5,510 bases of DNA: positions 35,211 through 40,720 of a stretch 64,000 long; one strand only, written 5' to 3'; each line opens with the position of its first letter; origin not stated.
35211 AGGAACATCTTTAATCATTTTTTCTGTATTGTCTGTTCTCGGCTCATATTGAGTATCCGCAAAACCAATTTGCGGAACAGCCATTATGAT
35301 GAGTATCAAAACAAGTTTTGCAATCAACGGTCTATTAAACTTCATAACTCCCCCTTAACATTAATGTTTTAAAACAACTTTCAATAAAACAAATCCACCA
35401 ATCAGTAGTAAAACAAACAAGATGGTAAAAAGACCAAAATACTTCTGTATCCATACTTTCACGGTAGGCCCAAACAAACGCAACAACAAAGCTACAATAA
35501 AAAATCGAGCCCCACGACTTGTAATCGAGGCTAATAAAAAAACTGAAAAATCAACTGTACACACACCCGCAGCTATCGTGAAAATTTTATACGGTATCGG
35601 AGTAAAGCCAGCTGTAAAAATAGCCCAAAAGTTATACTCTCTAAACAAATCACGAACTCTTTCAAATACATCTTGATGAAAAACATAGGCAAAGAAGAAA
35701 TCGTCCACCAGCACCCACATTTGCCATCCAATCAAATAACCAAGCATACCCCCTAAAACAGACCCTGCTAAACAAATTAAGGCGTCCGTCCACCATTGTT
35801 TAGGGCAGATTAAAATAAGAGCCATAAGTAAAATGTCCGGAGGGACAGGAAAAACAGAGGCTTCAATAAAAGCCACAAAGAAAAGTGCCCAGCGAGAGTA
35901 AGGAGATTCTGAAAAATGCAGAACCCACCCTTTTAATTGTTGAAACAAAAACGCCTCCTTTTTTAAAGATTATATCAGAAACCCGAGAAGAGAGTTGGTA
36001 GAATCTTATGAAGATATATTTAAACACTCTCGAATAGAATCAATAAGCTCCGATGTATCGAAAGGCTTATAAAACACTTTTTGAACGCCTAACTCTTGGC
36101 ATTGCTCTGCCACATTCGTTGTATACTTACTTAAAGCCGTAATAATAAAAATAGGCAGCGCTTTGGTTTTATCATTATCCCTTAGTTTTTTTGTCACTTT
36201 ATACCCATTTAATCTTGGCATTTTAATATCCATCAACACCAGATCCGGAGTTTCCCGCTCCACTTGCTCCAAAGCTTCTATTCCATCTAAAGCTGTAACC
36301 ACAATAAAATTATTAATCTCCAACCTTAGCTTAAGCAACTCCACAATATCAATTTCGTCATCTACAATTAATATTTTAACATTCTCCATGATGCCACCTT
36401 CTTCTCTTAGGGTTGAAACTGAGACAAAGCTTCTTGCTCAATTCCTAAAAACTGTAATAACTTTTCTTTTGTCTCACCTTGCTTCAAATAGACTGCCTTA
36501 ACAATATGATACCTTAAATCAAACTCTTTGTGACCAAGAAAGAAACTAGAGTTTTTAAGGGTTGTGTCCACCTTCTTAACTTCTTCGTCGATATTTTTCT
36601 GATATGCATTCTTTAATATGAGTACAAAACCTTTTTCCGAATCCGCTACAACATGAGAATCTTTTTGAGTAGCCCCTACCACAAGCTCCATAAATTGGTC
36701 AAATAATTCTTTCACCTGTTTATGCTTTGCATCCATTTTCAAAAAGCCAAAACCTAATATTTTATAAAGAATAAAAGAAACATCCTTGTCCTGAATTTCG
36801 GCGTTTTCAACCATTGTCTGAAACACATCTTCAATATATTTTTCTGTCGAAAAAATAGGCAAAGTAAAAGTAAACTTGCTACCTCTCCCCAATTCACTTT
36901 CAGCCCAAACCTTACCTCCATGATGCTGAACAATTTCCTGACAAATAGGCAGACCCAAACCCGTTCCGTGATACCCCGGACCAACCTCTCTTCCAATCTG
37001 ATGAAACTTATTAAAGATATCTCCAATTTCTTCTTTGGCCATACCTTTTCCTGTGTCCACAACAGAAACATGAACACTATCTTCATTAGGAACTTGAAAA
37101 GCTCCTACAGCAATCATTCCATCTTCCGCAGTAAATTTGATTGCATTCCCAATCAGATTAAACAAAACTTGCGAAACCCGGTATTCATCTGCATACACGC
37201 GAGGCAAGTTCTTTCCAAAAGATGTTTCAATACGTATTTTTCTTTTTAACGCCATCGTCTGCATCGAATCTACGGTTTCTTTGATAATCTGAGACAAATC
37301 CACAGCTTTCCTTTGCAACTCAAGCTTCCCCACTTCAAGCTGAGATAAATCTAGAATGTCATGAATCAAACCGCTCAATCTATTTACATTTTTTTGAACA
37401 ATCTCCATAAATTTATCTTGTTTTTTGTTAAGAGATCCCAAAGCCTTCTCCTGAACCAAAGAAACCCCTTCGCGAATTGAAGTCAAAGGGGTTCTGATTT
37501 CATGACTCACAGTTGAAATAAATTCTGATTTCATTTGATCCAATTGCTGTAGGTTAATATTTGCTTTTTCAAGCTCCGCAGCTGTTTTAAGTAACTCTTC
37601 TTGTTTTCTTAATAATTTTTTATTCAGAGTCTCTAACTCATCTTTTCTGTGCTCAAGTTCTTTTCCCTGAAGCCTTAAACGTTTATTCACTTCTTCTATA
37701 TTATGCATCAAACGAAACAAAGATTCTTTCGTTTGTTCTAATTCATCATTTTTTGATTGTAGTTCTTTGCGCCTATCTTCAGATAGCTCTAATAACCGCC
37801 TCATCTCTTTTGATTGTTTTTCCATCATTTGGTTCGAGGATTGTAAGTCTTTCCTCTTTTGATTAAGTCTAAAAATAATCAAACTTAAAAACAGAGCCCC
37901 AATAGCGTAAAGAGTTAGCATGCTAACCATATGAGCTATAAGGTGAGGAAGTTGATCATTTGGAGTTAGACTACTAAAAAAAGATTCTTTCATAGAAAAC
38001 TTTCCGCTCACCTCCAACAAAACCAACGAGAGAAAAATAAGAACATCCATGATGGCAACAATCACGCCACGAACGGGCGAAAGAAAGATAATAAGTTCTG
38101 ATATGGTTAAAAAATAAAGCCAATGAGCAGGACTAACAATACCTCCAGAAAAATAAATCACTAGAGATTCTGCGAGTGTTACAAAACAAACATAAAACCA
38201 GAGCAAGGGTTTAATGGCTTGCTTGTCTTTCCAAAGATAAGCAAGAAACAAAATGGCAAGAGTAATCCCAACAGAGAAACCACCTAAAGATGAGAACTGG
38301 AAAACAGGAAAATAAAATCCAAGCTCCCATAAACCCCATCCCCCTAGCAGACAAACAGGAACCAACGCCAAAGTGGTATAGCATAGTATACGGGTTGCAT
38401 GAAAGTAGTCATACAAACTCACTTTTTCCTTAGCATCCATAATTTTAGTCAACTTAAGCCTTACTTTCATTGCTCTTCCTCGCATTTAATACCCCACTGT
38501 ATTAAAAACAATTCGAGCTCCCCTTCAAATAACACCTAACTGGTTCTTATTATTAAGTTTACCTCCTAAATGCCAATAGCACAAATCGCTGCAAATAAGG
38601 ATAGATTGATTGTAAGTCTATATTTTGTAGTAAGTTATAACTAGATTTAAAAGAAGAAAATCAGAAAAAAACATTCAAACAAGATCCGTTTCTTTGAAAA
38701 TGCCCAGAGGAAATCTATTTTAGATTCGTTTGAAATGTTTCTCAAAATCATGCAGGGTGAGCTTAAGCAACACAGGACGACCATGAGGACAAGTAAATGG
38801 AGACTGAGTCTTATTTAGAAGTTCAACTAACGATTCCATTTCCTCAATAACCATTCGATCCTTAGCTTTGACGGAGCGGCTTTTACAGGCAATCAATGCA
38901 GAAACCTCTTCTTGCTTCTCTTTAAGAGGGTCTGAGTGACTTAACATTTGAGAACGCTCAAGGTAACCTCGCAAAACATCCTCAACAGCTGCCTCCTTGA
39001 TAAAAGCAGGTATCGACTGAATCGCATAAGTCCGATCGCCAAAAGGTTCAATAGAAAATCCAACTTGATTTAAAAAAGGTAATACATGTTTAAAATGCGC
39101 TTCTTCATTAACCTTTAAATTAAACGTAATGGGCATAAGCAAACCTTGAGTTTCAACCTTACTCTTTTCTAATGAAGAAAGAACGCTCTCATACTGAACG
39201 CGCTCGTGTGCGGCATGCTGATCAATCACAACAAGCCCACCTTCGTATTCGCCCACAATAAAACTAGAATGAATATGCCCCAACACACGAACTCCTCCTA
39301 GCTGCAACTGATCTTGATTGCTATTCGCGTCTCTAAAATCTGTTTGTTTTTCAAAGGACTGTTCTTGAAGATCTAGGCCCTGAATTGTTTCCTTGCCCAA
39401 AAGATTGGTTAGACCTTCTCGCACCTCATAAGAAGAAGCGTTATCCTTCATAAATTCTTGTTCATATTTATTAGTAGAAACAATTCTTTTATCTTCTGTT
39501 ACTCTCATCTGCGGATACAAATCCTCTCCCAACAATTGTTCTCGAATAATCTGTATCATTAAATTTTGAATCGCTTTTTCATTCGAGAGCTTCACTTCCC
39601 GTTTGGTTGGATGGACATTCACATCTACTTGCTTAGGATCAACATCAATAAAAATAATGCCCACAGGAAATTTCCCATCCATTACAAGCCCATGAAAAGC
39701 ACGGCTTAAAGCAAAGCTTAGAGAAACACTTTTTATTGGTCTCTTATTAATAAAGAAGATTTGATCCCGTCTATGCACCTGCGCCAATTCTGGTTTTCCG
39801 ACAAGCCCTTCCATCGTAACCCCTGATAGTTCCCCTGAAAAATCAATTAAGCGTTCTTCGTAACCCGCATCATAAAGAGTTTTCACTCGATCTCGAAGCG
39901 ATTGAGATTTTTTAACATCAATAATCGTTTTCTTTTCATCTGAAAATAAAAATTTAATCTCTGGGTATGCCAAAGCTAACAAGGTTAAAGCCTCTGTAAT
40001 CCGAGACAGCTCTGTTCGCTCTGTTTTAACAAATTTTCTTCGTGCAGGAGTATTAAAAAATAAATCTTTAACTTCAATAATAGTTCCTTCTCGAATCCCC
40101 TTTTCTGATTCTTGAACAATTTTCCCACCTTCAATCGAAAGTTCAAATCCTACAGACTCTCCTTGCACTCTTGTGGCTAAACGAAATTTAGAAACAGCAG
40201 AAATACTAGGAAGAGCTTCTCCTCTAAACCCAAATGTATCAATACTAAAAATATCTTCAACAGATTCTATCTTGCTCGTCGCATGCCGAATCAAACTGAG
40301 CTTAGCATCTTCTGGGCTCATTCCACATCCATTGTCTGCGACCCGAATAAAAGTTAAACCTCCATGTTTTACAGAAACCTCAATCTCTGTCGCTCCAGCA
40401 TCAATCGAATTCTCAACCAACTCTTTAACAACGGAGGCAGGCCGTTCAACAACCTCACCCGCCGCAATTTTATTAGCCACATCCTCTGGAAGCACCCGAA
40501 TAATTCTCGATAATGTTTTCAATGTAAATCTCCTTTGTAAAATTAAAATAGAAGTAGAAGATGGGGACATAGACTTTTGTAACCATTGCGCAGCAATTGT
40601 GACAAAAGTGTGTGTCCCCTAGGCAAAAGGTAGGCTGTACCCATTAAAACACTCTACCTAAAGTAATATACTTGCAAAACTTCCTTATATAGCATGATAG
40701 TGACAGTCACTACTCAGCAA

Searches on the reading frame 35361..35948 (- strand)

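Call 46: search_protein_families(library=pfam, proteins=[window:35361-35948:-], max_evalue=0.00001)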
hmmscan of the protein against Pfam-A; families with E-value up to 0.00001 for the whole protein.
window:35361-35948:- (195 aa): 1 family
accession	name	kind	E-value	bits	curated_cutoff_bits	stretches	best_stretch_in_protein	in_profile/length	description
PF09335.16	VTT_dom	-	1.5e-12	48.5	33.9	1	35-156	1-121/123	VTT domain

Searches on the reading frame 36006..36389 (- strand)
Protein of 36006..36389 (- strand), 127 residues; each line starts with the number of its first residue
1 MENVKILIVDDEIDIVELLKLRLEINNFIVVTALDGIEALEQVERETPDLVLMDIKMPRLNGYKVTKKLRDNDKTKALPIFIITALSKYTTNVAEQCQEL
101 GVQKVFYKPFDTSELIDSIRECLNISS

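Call 46: search_protein_families(library=pfam, proteins=[window:36006-36389:-], max_evalue=0.00001)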
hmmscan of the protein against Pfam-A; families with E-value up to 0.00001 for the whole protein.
window:36006-36389:- (127 aa): 1 family
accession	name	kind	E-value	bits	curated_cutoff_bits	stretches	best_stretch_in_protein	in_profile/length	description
PF00072.30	Response_reg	-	7.2e-26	91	30.2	1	6-119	1-110/111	Response regulator receiver domain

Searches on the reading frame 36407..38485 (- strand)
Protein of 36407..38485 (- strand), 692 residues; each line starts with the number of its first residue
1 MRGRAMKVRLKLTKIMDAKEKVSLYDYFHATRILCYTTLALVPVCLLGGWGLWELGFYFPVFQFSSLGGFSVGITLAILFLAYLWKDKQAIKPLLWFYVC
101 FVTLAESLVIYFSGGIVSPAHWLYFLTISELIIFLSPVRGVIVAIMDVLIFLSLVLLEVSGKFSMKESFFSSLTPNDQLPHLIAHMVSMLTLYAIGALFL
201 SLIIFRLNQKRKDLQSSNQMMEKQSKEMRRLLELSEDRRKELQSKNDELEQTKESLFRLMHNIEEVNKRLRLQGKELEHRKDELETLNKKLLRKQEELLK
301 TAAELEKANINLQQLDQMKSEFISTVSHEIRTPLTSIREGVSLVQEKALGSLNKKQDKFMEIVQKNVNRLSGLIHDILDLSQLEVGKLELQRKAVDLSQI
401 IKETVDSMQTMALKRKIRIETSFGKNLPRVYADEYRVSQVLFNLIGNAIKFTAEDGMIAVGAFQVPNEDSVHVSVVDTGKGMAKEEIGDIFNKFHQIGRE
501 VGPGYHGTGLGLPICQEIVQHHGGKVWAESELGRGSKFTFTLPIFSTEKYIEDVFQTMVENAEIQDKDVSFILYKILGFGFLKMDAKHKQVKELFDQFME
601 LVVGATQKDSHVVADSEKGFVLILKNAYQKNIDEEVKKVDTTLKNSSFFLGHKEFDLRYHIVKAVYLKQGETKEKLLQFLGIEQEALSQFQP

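Call 46: search_protein_families(library=pfam, proteins=[window:36407-38485:-], max_evalue=0.00001)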
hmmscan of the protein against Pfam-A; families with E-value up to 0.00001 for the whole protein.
window:36407-38485:- (692 aa): 2 families
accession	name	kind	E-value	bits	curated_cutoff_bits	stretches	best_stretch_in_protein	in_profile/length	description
PF02518.31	HATPase_c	-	1.2e-27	97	26.4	1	433-543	2-108/111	Histidine kinase-, DNA gyrase B-, and HSP90-like ATPase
PF00512.31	HisKA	-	8.7e-17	61.4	26.9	1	318-384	1-64/66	His Kinase A (phospho-acceptor) domain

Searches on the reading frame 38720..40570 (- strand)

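Call 46: search_protein_families(library=pfam, proteins=[window:38720-40570:-], max_evalue=0.00001)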
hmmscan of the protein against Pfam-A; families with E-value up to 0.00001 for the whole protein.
window:38720-40570:- (616 aa): 4 families
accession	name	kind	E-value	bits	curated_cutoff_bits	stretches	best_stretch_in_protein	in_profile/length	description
PF08676.16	MutL_C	-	1.7e-32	112.5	25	1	430-571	1-140/142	MutL C terminal dimerisation domain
PF01119.25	DNA_mis_repair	-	4.6e-31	107.4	26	1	231-346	3-118/119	DNA mismatch repair protein, C-terminal domain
PF13589.12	HATPase_c_3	-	1.6e-12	48.1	25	1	45-147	4-106/137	Histidine kinase-, DNA gyrase B-, and HSP90-like ATPase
PF02518.31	HATPase_c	-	3e-08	34.5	26.4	1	42-102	4-56/111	Histidine kinase-, DNA gyrase B-, and HSP90-like ATPase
